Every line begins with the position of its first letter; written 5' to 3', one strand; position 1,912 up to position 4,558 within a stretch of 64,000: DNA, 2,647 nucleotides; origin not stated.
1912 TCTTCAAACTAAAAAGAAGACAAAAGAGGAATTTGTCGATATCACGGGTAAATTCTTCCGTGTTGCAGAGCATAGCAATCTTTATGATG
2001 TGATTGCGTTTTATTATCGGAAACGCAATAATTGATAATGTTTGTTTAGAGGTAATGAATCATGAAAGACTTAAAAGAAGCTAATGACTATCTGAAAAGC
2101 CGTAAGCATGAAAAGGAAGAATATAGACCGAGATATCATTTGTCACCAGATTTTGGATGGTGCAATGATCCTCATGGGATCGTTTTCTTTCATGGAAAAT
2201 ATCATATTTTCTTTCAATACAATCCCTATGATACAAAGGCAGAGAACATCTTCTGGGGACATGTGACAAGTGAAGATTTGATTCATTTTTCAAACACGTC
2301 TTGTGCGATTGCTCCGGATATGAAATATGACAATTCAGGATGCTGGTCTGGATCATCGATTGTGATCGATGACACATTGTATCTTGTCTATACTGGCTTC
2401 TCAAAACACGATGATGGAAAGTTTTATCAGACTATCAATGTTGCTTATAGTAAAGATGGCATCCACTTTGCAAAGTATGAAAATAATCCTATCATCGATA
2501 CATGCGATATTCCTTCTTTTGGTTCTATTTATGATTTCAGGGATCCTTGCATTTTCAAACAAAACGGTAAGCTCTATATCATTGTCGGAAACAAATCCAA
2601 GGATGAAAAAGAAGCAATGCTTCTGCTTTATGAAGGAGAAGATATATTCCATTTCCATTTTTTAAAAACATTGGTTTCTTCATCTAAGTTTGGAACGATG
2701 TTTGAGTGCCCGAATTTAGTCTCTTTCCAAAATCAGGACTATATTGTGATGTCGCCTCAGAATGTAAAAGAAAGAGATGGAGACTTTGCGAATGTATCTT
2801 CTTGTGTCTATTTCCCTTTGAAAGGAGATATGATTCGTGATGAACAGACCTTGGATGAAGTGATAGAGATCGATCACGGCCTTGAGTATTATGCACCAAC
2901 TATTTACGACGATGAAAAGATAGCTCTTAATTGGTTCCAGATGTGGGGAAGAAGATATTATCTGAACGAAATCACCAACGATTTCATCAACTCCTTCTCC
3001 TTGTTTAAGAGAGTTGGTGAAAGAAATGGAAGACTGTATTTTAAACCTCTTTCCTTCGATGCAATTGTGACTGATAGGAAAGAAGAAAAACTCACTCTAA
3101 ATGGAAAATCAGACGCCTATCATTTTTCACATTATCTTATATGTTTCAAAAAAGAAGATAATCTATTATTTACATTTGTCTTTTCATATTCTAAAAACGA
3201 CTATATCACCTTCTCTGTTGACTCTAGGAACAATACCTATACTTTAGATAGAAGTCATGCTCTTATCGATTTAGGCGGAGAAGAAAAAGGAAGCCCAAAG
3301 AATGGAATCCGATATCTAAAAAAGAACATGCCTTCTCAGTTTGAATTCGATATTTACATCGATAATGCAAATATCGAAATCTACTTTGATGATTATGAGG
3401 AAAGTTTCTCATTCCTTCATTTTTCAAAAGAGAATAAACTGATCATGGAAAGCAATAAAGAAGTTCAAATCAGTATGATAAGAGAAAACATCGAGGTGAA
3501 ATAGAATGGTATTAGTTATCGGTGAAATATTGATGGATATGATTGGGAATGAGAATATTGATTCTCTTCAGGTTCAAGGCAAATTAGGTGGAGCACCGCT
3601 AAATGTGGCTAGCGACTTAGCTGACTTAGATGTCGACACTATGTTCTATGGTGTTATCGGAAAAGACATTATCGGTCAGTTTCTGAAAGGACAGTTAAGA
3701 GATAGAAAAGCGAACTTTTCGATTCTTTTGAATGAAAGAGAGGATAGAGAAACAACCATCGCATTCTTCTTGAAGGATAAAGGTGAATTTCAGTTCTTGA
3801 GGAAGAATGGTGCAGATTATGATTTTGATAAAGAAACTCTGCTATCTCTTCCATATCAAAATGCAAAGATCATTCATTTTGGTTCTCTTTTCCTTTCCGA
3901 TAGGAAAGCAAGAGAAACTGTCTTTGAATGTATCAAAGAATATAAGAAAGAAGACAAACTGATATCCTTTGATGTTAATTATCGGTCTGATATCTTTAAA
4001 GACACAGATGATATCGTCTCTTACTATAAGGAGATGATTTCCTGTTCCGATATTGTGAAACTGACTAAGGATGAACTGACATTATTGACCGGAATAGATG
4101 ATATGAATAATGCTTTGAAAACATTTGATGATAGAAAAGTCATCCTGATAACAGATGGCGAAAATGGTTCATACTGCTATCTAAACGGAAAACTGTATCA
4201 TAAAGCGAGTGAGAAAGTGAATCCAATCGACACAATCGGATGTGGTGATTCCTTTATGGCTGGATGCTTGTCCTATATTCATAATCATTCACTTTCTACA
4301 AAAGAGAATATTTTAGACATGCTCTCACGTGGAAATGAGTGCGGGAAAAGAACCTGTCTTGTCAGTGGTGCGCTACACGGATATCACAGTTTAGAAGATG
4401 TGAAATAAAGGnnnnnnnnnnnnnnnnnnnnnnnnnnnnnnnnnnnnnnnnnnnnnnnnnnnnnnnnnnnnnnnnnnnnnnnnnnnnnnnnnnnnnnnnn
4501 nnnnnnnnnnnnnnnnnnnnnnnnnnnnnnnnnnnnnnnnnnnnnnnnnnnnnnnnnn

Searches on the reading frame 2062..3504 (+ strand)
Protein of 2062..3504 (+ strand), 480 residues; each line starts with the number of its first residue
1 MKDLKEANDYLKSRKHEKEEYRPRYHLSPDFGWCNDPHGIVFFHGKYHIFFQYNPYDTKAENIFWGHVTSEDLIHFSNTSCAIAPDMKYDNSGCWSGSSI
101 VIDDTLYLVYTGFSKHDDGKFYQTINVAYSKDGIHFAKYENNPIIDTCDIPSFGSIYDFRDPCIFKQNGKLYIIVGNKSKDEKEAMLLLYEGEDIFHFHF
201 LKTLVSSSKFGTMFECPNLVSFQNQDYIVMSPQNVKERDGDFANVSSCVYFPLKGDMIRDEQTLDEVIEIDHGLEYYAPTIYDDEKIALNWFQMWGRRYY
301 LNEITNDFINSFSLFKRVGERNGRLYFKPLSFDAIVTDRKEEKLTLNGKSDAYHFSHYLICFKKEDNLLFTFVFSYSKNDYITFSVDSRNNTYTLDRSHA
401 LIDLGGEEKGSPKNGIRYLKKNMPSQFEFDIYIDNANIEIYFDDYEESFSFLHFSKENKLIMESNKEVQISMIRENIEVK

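Call 87: search_protein_families(library=pfam, proteins=[window:2062-3504:+], max_evalue=0.00001)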
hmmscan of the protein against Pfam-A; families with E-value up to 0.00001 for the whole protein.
window:2062-3504:+ (480 aa): 1 family
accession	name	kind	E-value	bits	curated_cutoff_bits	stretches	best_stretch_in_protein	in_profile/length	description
PF00251.26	Glyco_hydro_32N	-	5.4e-71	240.1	22.1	1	26-329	1-307/307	Glycosyl hydrolases family 32 N-terminal domain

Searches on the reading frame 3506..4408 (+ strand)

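Call 87: search_protein_families(library=pfam, proteins=[window:3506-4408:+], max_evalue=0.00001)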
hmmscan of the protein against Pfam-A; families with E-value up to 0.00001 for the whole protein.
window:3506-4408:+ (300 aa): 1 family
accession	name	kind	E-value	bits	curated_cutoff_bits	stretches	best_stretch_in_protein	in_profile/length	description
PF00294.29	PfkB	-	8.5e-39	134.1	25.8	1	2-290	4-296/302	pfkB family carbohydrate kinase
